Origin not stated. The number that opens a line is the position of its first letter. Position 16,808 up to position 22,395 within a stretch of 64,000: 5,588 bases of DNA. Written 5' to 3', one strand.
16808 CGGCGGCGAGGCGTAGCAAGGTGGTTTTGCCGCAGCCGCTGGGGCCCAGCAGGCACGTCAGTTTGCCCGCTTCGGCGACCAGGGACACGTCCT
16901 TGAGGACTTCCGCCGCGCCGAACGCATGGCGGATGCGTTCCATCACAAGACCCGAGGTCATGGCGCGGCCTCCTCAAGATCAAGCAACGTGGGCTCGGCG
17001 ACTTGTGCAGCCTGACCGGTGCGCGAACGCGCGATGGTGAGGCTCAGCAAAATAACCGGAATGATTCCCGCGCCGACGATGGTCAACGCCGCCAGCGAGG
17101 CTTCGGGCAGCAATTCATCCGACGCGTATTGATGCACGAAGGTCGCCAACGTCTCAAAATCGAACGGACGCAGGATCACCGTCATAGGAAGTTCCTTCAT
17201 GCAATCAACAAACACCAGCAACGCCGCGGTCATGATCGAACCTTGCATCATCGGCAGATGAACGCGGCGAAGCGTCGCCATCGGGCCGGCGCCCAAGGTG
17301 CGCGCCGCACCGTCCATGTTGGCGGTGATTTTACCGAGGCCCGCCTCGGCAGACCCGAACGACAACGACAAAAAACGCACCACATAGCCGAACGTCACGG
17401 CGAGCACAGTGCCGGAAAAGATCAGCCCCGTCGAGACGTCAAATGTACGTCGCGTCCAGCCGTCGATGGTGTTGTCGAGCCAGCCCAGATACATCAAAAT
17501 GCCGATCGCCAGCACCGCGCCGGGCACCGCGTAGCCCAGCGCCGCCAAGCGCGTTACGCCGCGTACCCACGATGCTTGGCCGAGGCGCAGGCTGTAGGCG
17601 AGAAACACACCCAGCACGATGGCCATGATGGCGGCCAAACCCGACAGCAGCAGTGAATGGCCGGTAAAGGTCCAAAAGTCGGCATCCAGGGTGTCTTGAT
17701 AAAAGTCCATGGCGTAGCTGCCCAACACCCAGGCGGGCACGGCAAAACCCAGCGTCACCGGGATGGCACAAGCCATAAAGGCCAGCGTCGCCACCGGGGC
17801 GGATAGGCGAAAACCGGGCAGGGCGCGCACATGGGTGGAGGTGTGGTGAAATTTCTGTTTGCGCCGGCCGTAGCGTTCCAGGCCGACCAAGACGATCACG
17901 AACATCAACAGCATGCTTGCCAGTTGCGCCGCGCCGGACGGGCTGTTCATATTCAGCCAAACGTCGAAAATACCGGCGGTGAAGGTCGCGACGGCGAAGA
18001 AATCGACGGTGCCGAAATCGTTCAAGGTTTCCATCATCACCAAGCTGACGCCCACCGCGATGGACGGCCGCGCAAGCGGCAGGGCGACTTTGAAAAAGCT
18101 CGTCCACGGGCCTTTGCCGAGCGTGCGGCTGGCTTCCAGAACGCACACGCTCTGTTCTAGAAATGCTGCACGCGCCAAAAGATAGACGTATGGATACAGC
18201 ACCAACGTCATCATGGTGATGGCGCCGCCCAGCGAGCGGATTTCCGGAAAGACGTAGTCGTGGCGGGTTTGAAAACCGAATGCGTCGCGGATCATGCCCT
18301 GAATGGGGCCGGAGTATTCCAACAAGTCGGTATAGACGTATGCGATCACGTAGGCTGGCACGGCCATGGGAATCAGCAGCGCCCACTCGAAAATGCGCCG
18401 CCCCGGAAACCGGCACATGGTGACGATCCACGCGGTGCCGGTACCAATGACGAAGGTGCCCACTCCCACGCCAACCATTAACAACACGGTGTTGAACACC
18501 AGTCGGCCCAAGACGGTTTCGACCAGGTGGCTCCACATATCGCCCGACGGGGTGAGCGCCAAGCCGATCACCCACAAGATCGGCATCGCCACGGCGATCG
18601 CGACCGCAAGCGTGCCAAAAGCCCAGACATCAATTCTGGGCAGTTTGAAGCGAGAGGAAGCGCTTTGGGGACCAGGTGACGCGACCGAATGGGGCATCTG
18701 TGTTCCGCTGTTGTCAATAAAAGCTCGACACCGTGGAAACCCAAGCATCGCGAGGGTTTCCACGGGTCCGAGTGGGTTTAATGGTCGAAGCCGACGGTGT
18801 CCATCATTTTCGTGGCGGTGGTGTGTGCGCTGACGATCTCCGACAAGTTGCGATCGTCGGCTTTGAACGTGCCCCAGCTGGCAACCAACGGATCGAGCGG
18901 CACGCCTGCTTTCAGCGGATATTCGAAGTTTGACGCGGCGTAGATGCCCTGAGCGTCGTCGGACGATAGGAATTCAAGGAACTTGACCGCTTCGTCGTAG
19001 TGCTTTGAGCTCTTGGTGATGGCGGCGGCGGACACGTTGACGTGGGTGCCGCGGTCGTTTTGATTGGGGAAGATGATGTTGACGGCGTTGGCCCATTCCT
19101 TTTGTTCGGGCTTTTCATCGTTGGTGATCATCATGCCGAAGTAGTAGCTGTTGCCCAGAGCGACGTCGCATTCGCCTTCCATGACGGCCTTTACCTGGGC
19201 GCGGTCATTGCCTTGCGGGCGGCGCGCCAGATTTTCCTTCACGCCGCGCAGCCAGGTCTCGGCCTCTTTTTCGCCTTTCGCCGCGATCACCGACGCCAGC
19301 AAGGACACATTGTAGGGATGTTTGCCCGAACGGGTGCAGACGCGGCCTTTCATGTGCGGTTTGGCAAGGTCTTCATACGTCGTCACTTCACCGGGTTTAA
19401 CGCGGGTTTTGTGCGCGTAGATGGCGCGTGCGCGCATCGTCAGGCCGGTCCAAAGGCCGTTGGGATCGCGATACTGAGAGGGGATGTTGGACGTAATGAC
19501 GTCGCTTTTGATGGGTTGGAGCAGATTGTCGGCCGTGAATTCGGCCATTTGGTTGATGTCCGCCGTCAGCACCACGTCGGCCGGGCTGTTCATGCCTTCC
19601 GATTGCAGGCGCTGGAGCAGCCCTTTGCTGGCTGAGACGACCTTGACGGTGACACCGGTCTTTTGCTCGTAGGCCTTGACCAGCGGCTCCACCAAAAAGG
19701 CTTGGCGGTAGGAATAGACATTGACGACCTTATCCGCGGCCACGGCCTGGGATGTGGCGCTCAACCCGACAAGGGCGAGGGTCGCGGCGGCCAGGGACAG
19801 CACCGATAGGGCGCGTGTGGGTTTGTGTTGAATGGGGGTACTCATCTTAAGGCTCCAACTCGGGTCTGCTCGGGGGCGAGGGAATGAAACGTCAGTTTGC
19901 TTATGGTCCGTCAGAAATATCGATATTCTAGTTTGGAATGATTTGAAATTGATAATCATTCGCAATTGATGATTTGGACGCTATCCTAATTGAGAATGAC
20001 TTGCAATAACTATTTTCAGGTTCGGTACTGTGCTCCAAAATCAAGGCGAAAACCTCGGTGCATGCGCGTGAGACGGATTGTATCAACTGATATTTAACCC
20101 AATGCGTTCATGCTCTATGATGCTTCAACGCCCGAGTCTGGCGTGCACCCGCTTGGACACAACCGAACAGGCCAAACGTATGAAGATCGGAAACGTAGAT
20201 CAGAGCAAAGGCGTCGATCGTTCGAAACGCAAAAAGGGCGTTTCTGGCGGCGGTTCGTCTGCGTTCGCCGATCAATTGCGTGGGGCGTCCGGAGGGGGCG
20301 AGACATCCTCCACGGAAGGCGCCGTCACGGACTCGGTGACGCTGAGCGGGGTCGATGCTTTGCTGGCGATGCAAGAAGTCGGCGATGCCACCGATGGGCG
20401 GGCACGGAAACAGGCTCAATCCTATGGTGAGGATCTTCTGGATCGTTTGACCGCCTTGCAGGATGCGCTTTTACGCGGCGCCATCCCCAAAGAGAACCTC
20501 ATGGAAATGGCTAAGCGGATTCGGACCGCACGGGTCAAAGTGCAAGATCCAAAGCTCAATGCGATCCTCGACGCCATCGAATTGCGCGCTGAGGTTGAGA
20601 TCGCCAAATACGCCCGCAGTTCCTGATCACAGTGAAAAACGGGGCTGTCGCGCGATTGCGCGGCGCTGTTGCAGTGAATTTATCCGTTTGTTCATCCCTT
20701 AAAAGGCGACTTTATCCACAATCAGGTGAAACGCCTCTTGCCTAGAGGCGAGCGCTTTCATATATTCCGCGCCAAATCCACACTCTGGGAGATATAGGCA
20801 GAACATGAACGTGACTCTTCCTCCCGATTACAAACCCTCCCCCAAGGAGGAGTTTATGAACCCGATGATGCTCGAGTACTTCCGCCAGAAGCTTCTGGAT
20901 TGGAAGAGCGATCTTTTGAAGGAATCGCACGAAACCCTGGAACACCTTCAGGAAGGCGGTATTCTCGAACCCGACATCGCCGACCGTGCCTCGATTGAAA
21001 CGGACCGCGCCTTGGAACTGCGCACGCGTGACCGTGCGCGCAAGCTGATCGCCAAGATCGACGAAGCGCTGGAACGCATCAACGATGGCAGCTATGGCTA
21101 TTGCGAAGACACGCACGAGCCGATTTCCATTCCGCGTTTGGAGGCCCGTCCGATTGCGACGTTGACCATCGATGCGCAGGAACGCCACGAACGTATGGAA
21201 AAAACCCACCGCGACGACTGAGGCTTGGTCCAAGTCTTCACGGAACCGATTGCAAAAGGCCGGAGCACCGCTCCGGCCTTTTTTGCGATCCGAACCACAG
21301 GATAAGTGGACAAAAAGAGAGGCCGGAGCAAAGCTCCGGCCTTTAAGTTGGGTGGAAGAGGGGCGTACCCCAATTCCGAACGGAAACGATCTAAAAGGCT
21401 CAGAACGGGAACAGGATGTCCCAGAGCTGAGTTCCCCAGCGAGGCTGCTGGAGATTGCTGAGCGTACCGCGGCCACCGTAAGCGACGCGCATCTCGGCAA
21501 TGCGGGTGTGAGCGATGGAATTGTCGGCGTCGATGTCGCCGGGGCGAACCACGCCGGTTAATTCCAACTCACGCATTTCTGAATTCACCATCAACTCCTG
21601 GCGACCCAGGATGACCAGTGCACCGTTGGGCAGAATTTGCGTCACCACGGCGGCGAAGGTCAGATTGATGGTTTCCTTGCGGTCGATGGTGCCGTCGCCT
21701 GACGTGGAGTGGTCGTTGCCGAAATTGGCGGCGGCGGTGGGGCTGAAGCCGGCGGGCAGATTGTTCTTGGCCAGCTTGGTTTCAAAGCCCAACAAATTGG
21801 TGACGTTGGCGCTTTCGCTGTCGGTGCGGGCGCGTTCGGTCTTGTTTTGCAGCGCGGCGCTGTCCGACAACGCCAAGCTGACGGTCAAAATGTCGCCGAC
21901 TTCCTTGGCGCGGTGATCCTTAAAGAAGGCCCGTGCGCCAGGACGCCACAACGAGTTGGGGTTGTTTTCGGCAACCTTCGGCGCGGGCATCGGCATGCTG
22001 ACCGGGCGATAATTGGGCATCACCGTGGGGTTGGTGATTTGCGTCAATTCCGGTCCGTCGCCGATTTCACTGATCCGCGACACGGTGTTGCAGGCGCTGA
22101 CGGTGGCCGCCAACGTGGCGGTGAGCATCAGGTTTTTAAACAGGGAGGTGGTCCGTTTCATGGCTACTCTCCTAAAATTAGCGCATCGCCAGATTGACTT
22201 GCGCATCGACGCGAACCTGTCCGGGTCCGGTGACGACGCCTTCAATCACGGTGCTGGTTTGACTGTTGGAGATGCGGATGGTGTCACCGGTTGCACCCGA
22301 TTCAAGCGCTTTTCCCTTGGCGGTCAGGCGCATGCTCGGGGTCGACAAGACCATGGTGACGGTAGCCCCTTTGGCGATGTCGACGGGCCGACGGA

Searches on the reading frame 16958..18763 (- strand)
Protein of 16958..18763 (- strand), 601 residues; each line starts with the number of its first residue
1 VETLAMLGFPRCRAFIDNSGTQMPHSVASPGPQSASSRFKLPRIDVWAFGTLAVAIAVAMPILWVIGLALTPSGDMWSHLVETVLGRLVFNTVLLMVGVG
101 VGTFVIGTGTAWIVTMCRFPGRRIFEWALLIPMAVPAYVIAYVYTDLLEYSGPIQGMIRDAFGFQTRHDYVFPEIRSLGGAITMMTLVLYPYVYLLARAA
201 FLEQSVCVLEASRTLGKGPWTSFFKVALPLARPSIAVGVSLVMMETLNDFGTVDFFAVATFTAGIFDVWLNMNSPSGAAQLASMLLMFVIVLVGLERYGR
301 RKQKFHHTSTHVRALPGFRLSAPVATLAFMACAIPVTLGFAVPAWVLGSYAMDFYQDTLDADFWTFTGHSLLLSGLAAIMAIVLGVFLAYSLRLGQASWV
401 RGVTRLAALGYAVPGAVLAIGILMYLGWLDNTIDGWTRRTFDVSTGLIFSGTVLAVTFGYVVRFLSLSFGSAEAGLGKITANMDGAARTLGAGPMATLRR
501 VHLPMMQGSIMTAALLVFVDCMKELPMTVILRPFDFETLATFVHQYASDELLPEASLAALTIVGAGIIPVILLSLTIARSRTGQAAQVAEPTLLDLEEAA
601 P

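Call 10: search_protein_families(library=pfam, proteins=[window:16958-18763:-], max_evalue=0.001)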
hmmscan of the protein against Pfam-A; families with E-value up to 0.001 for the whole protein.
window:16958-18763:- (601 aa): 1 family
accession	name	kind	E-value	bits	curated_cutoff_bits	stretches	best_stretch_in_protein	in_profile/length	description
PF00528.27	BPD_transp_1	-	1.1e-12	48.5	26.4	2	110-294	8-173/184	Binding-protein-dependent transport system inner membrane component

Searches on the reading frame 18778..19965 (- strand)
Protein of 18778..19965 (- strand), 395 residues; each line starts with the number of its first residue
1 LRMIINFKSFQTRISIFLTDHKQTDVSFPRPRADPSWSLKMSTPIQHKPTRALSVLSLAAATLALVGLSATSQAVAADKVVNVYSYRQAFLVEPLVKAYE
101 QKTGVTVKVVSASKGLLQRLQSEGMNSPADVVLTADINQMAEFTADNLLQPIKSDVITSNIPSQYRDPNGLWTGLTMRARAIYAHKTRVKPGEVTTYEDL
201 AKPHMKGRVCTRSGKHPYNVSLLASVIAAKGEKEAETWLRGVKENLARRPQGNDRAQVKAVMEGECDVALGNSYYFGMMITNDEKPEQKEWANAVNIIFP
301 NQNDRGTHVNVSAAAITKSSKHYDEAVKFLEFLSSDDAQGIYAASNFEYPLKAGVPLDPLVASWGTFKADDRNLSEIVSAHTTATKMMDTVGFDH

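Call 10: search_protein_families(library=pfam, proteins=[window:18778-19965:-], max_evalue=0.001)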
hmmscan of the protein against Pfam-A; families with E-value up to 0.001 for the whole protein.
window:18778-19965:- (395 aa): 4 families
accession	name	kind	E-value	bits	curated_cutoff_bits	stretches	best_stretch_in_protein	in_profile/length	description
PF01547.30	SBP_bac_1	-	1.1e-19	72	26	1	90-339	9-306/307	Bacterial extracellular solute-binding protein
PF13343.11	SBP_bac_6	-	3.6e-19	69.7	24.6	1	127-355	2-222/245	Bacterial extracellular solute-binding protein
PF13531.11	SBP_bac_11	-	5.8e-19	69.2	25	1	87-345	7-224/227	Bacterial extracellular solute-binding protein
PF13416.11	SBP_bac_8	-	1.4e-17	64.9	27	1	95-368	2-278/279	Bacterial extracellular solute-binding protein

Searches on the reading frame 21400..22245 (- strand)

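Call 10: search_protein_families(library=pfam, proteins=[window:21400-22245:-], max_evalue=0.001)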
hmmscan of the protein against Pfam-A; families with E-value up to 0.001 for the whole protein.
window:21400-22245:- (281 aa): 1 family
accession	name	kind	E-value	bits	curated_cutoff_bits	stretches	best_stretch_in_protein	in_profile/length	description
PF02107.21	FlgH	-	2.6e-51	174.1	27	1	94-280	2-172/172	Flagellar L-ring protein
